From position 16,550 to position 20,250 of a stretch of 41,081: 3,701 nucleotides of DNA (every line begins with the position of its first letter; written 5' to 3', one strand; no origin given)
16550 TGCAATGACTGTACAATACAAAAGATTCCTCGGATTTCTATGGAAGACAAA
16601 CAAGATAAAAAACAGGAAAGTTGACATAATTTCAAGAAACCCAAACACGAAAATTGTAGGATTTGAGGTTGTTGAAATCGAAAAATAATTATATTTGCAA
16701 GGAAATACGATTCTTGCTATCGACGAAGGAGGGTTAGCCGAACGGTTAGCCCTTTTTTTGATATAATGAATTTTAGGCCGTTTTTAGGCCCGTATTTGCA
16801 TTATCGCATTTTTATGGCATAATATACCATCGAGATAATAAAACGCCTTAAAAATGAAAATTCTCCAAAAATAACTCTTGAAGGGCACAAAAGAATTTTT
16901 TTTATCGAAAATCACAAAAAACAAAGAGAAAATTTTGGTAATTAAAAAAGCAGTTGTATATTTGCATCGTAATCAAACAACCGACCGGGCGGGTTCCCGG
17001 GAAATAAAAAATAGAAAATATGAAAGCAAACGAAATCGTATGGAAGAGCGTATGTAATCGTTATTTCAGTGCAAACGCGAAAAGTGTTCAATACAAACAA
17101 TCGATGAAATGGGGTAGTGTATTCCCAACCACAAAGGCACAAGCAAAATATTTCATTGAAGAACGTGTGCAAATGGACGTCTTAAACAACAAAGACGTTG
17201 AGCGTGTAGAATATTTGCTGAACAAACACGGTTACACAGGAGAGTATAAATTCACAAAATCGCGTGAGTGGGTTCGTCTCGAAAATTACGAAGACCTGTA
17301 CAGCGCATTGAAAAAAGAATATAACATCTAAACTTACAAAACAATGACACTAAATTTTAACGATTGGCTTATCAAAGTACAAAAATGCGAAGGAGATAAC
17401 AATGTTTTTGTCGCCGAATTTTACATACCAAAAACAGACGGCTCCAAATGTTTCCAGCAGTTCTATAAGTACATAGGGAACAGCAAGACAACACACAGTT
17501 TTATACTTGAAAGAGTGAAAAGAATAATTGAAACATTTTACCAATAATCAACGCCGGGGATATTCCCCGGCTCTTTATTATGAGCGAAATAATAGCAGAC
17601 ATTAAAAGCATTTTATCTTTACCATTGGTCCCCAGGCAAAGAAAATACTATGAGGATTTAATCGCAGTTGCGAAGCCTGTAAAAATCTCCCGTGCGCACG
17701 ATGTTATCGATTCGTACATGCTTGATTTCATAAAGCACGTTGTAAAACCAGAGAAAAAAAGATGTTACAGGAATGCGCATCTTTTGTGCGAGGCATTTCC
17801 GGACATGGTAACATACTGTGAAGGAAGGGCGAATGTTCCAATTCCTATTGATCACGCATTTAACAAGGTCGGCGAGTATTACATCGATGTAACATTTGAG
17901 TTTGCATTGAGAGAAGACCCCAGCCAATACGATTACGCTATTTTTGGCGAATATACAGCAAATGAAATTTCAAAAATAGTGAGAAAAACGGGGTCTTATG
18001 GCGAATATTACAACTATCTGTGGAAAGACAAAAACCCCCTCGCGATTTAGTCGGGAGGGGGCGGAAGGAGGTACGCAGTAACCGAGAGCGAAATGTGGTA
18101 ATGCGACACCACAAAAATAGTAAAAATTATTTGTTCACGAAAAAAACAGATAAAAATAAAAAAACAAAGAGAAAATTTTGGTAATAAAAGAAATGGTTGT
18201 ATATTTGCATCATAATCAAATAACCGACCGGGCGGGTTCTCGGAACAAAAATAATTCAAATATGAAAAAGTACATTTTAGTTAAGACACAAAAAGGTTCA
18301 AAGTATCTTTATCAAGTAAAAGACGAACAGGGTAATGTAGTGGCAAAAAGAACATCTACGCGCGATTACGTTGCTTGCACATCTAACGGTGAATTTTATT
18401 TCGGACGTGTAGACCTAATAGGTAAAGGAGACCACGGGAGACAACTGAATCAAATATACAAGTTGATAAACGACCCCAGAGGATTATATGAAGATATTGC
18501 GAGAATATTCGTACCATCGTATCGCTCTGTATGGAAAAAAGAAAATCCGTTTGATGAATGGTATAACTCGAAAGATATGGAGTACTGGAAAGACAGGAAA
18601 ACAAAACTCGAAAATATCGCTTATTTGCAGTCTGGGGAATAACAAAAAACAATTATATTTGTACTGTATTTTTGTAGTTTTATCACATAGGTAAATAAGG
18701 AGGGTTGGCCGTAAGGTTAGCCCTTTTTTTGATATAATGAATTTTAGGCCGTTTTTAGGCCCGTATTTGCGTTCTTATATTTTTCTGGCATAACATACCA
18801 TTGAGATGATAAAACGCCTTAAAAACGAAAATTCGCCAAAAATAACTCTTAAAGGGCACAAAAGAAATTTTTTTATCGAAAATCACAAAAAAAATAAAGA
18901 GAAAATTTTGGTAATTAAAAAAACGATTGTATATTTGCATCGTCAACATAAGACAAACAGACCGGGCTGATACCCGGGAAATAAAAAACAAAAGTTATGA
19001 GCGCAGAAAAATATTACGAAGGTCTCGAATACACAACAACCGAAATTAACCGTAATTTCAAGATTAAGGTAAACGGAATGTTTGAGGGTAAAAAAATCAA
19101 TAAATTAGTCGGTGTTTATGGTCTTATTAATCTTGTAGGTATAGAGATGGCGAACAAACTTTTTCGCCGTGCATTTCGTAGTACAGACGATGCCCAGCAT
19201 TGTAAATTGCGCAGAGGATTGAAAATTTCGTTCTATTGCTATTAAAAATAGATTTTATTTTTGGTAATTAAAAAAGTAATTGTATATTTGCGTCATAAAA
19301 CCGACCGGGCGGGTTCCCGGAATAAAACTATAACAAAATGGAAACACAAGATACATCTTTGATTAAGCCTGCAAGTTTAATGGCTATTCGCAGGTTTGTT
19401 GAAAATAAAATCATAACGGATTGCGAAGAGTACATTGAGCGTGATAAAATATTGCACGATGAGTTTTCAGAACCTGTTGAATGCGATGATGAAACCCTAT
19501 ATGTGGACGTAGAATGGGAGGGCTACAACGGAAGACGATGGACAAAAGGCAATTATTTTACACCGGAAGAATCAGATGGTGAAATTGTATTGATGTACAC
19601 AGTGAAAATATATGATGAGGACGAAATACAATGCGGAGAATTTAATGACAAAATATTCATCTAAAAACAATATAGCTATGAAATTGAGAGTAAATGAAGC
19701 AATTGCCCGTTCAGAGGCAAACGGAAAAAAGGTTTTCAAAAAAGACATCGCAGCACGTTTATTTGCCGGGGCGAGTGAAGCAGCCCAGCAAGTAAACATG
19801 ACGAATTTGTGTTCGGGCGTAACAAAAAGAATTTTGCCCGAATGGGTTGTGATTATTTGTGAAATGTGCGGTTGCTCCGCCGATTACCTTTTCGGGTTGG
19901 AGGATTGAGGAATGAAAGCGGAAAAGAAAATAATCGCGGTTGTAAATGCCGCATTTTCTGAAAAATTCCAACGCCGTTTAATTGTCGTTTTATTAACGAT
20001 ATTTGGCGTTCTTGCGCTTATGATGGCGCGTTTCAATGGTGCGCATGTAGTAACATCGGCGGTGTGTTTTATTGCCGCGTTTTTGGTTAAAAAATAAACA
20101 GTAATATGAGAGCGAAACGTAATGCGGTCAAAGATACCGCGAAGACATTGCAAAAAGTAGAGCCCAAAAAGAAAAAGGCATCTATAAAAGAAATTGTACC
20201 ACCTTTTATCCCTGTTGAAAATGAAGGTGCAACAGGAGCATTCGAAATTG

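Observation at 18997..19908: Anti-CRISPR-like (acr-aca) operon architecture: strong promoters, small orphan genes, then an HTH regulator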

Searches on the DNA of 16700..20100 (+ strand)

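Call 7: search_dna_similar(query=window:16700-20100:+, collection=phages, mode=distant, max_rows=20)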
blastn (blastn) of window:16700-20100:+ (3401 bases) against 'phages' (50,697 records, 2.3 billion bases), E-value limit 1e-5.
Records with a match: 6; places in all: 7; records where one place covers at least 80% of the query: 0.
Best place of each record, by identity: 60-80% 6.
By first word of the organism name: Bacteroides 2; Parabacteroides 2; Alistipes 1; Elizabethkingia 1.
By host as written in the record: Bacteroides koreensis HM3 1; Bacteroides uniformis MB20-85 1; Parabacteroides distasonis DA491 1; Parabacteroides distasonis APCS2/PD 1; Alistipes shahii DA73 1; Elizabethkingia anophelis 1.
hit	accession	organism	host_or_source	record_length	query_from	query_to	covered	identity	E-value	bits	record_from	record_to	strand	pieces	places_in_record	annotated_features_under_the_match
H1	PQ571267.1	Bacteroides phage BKO1-3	Bacteroides koreensis HM3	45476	72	3204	34%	72.2%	1e-51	569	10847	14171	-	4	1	DUF3268 family zinc-finger domain-containing protein | hypothetical protein (x4) | head-tail adaptor Ad1 | ribosomal large subunit pseudouridine synthase B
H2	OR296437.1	Bacteroides phage C1_85S2P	Bacteroides uniformis MB20-85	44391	153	3169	29%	72.2%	7e-28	502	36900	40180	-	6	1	hypothetical protein (x6) | helix-turn-helix transcriptional regulator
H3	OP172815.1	Parabacteroides phage PD491P1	Parabacteroides distasonis DA491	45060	216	2623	20%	73.2%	7e-22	398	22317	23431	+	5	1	hypothetical protein (x4)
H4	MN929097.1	Parabacteroides phage PDS1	Parabacteroides distasonis APCS2/PD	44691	216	2440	18%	72.3%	7e-22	328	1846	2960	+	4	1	hypothetical protein (x3) | protein of unknown function DUF3873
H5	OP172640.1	Alistipes phage AS73P1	Alistipes shahii DA73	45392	72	2538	19%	69.1%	4e-25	205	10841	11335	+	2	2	hypothetical protein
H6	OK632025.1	Elizabethkingia phage TCUEAP2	Elizabethkingia anophelis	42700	1375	3198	14%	70.8%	1e-12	213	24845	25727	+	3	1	hypothetical protein (x2)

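Call 10: get_annotated_region(hit=H2, flank=3000)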
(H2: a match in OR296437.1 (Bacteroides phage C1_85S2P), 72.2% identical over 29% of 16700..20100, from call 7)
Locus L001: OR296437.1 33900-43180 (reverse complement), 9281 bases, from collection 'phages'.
description: Bacteroides phage C1_85S2P, complete genome.
organism: Bacteroides phage C1_85S2P (NCBI taxid 3070807)
taxonomy: Viruses; Duplodnaviria; Heunggongvirae; Uroviricota; Caudoviricetes
host: Bacteroides uniformis MB20-85; source: phage plaques of the host; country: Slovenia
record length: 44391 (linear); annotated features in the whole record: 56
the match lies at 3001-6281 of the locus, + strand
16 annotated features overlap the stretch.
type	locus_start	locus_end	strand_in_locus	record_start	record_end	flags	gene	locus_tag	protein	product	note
CDS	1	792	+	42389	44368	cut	-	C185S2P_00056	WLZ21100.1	hypothetical protein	-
CDS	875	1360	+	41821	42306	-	-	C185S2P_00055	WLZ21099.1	hypothetical protein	-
CDS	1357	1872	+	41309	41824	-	-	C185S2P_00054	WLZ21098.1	peptidoglycan recognition protein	-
CDS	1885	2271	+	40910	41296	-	-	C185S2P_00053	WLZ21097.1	hypothetical protein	-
CDS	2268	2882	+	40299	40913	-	-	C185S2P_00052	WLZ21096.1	ribosomal large subunit pseudouridine synthase B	-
CDS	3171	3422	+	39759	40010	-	-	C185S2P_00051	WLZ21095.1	hypothetical protein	-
CDS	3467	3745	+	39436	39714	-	-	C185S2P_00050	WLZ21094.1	hypothetical protein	-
CDS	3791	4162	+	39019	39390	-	-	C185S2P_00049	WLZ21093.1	hypothetical protein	-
CDS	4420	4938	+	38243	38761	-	-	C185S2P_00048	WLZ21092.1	hypothetical protein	-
CDS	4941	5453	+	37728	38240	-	-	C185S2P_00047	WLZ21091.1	hypothetical protein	-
CDS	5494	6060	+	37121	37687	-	-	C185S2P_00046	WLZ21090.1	hypothetical protein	-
CDS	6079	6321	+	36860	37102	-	-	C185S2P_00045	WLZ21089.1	helix-turn-helix transcriptional regulator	-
CDS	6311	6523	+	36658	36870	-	-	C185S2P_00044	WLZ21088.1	hypothetical protein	-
CDS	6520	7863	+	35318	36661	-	-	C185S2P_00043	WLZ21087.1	exonuclease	-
CDS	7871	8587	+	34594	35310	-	-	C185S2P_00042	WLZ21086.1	hypothetical protein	-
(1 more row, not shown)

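Call 11: get_annotated_region(hit=H1, flank=3000)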
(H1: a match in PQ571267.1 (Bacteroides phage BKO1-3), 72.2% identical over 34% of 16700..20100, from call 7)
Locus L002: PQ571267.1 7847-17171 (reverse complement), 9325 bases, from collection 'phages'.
description: Bacteroides phage BKO1-3, complete genome.
organism: Bacteroides phage BKO1-3 (NCBI taxid 3385215)
taxonomy: Viruses
host: Bacteroides koreensis HM3; source: sewage from septic tank; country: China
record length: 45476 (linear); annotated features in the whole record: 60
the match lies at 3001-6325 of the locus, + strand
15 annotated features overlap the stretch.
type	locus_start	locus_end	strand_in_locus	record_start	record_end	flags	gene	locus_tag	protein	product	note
CDS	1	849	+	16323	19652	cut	-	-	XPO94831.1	hypothetical protein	BKO1-3_gp27; BKO1-3_gp27; None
CDS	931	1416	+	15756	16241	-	-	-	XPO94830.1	hypothetical protein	BKO1-3_gp26; BKO1-3_gp26; None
CDS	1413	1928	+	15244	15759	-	-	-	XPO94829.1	amidase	BKO1-3_gp25; BKO1-3_gp25; Annot2=(structure alignment-afuniprot50) AF-A0A174NHT0-F1-model_v4 N-acetylmuramoyl-L-alanine ...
CDS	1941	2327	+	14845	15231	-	-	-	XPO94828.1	hypothetical protein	BKO1-3_gp24; BKO1-3_gp24; None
CDS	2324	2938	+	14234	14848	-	-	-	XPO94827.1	hypothetical protein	BKO1-3_gp23; BKO1-3_gp23; None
CDS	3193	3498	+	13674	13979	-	-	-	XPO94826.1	ribosomal large subunit pseudouridine synthase B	BKO1-3_gp22; BKO1-3_gp22; None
CDS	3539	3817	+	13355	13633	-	-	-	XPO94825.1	hypothetical protein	BKO1-3_gp21; BKO1-3_gp21; None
CDS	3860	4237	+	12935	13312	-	-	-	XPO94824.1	hypothetical protein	BKO1-3_gp20; BKO1-3_gp20; None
CDS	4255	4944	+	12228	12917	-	-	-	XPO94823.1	DUF3268 family zinc-finger domain-containing protein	BKO1-3_gp19; BKO1-3_gp19; Annot2=(structure alignment-afuniprot50) AF-A0A0T9N3R9-F1-model_v4 Protein of uncharacterized ...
CDS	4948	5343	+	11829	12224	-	-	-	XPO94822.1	head-tail adaptor Ad1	BKO1-3_gp18; BKO1-3_gp18; Annot2=(structure alignment-afuniprot50) AF-A0A2R5F9A9-F1-model_v4 Pilus assembly protein PilM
CDS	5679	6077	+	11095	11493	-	-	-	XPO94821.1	hypothetical protein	BKO1-3_gp17; BKO1-3_gp17; None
CDS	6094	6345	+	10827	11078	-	-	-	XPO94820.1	hypothetical protein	BKO1-3_gp16; BKO1-3_gp16; None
CDS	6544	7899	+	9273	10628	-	-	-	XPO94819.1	exonuclease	BKO1-3_gp15; BKO1-3_gp15; Annot2=(hmm profile search-vog [Rank2]) VOG45984 REFSEQ exonuclease;Annot3=(hmm profile ...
CDS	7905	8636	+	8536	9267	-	-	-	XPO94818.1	recombination directionality factor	BKO1-3_gp14; BKO1-3_gp14; Annot2=(structure alignment-afuniprot50) AF-A0A257NWU5-F1-model_v4 Hydrolase or metal-binding ...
CDS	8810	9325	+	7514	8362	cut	-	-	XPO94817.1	hypothetical protein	BKO1-3_gp13; BKO1-3_gp13; None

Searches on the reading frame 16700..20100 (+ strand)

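Call 62: search_protein_families(library=pfam, proteins=[L001:5626-6057:+], max_evalue=0.1)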
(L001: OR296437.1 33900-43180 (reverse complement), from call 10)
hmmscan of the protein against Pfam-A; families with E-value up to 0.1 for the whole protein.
L001:5626-6057:+ (144 aa): 7 families
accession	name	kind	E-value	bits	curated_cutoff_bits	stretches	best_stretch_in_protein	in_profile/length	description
PF24042.1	DUF7351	-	0.0034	17.6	31.2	1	86-138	61-104/177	Domain of unknown function (DUF7351)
PF08271.17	Zn_Ribbon_TF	-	0.022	14.7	29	0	94-105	3-14/43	TFIIB zinc-binding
PF21344.3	Zn_ribbon_LysW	-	0.049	13.7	27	1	93-105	23-35/46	Alpha-aminoadipate carrier protein LysW-like, globular domain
PF24441.1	DUF7560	-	0.052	13.7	27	0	93-105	7-19/44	Family of unknown function (DUF7560)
PF09723.15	Zn_ribbon_8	-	0.055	13.9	34.4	0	92-101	27-37/41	Zinc ribbon domain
PF09297.16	Zn_ribbon_NUD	-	0.063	13.4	24.8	0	94-109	6-21/32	NADH pyrophosphatase zinc ribbon domain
PF24460.1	DUF7575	-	0.092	12.6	28.5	0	92-102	4-14/28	Domain of unknown function (DUF7575)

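Call 63: search_protein_families(library=phrogs, proteins=[L001:5626-6057:+, L001:6079-6318:+], max_evalue=0.01)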
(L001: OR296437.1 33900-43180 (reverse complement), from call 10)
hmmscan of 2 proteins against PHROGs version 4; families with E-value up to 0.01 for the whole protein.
L001:5626-6057:+ (144 aa): 2 families
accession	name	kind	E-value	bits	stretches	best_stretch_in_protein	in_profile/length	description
phrog_8446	-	DNA, RNA and nucleotide metabolism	0.0057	17.3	1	2-140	13-152/211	HNH endonuclease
phrog_8248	-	unknown function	0.0083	16.9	0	92-107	23-38/50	-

L001:6079-6318:+ (80 aa): 0 families

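Call 72: search_solved_structures(query=A6, max_evalue=1)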
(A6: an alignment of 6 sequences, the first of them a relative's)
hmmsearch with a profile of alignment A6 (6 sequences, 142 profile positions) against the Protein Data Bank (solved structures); distinct sequences matched with E-value up to 1: 5.
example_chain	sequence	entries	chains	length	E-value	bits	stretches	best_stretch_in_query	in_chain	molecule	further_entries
6r7h_B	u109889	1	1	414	0.057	16.5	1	39-113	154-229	COP9 signalosome complex subunit 2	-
6r6h_B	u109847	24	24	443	0.067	16.3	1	39-113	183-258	COP9 signalosome complex subunit 2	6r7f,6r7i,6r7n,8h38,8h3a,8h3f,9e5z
4d10_B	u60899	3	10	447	0.068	16.3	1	39-113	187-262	COP9 SIGNALOSOME COMPLEX SUBUNIT 2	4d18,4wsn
1mjh_A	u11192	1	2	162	0.27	14.3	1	24-74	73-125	PROTEIN (ATP-BINDING DOMAIN OF PROTEIN MJ0577)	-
5k2m_E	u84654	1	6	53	0.58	13.3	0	91-103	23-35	Probable lysine biosynthesis protein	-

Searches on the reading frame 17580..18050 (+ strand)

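Call 8: search_protein_families(library=pfam, proteins=[window:17580-18050:+], max_evalue=0.1)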
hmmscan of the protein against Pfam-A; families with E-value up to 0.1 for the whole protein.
window:17580-18050:+ (156 aa): 1 family
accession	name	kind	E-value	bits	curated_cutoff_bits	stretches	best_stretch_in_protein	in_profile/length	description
PF24591.1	Phage_YunG-like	-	0.049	13.9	27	1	59-113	21-70/99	Phage YunG-like protein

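Call 9: search_protein_families(library=phrogs, proteins=[window:17580-18050:+], max_evalue=0.01)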
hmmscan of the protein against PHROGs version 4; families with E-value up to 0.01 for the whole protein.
window:17580-18050:+ (156 aa): 0 families

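Call 12: search_protein_families(library=ncbifam, proteins=[window:17580-18050:+], max_evalue=1)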
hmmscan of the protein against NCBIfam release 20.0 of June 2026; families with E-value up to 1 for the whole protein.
window:17580-18050:+ (156 aa): 2 families
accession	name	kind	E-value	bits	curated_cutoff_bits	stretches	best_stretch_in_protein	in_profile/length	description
NF005256.0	PRK06762.3-1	equivalog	0.16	12.1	160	1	95-126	25-55/67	hypothetical protein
NF001747.0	PRK00466.1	equivalog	0.16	10.8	288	1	30-86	257-315/346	N-acetyl-lysine deacetylase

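Call 101: search_protein_families(library=padloc, proteins=[window:17580-18050:+], max_evalue=0.01)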
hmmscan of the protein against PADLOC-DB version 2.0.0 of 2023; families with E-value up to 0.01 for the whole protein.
window:17580-18050:+ (156 aa): 0 families

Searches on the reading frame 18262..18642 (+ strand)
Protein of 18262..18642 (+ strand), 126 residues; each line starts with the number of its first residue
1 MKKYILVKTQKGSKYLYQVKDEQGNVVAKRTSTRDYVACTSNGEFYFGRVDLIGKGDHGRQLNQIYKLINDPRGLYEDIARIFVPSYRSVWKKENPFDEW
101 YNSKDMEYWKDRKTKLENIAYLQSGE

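Call 8: search_protein_families(library=pfam, proteins=[window:18262-18642:+], max_evalue=0.1)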
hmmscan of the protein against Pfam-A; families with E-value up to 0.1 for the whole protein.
window:18262-18642:+ (126 aa): 0 families

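Call 9: search_protein_families(library=phrogs, proteins=[window:18262-18642:+], max_evalue=0.01)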
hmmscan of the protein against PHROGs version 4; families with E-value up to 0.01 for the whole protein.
window:18262-18642:+ (126 aa): 0 families

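Call 12: search_protein_families(library=ncbifam, proteins=[window:18262-18642:+], max_evalue=1)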
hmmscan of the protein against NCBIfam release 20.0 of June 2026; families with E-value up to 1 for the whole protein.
window:18262-18642:+ (126 aa): 1 family
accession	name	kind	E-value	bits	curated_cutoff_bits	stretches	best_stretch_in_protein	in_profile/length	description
NF010237.0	PRK13684.1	equivalog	0.032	13.3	326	1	8-47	157-197/334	photosynthesis system II assembly factor Ycf48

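Call 101: search_protein_families(library=padloc, proteins=[window:18262-18642:+], max_evalue=0.01)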
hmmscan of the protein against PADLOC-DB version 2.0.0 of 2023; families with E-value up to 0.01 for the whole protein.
window:18262-18642:+ (126 aa): 0 families
